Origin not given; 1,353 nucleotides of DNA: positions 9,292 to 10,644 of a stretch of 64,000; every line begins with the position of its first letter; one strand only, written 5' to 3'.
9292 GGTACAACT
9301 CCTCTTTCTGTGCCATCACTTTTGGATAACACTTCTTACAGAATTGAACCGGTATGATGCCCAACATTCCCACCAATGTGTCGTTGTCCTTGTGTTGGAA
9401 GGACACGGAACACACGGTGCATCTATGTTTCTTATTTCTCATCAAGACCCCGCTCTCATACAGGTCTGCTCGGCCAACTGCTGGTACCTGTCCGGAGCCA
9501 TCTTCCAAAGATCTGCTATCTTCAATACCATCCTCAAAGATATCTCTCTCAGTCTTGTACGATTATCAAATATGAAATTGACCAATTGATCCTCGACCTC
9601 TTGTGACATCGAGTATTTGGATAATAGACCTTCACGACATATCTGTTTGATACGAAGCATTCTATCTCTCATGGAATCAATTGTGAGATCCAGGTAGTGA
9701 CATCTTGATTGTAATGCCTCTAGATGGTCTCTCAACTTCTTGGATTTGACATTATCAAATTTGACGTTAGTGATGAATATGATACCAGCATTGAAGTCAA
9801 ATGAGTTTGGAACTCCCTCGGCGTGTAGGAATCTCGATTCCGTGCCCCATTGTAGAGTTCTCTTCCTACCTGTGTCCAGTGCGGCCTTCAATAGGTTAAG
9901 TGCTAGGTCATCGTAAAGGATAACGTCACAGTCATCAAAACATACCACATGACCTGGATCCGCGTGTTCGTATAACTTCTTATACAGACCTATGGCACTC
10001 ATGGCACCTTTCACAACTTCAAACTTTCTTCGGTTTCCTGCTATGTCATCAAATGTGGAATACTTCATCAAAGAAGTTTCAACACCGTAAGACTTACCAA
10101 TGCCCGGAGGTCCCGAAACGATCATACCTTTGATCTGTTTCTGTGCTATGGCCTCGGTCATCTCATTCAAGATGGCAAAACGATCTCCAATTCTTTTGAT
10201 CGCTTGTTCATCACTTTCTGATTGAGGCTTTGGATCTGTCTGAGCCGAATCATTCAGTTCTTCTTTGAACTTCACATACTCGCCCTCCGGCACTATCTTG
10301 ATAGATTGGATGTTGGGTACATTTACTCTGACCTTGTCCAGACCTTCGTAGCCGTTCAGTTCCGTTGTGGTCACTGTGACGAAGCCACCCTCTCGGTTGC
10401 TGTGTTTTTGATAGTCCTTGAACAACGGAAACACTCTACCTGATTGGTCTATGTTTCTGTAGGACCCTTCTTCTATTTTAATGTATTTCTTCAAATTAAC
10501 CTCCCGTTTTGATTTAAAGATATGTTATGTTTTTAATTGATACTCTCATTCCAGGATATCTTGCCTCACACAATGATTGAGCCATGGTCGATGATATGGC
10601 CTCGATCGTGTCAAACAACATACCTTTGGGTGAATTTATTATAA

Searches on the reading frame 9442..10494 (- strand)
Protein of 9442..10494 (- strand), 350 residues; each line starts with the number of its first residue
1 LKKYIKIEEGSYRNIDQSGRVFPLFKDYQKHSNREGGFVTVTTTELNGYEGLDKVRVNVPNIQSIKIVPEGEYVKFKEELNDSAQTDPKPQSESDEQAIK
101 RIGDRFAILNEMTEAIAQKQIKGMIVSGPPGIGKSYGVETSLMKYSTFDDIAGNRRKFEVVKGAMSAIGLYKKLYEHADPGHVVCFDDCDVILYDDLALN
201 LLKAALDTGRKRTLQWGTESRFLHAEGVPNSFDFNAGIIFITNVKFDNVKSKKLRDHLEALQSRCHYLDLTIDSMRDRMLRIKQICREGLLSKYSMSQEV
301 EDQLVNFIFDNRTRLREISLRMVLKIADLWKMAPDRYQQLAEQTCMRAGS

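Call 17: search_protein_families(library=phrogs, proteins=[window:9442-10494:-], max_evalue=0.001)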
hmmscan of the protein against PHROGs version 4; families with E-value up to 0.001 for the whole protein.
window:9442-10494:- (350 aa): 2 families
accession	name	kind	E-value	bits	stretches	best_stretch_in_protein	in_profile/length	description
phrog_1250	-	unknown function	4.3e-81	273.4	1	48-347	36-327/327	unknown function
phrog_168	-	DNA, RNA and nucleotide metabolism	2.7e-06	28.3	1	111-312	32-197/314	clamp loader of DNA polymerase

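Call 57: search_protein_families(library=pfam, proteins=[window:9442-10494:-], max_evalue=0.001)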
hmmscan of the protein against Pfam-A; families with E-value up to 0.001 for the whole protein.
window:9442-10494:- (350 aa): 0 families
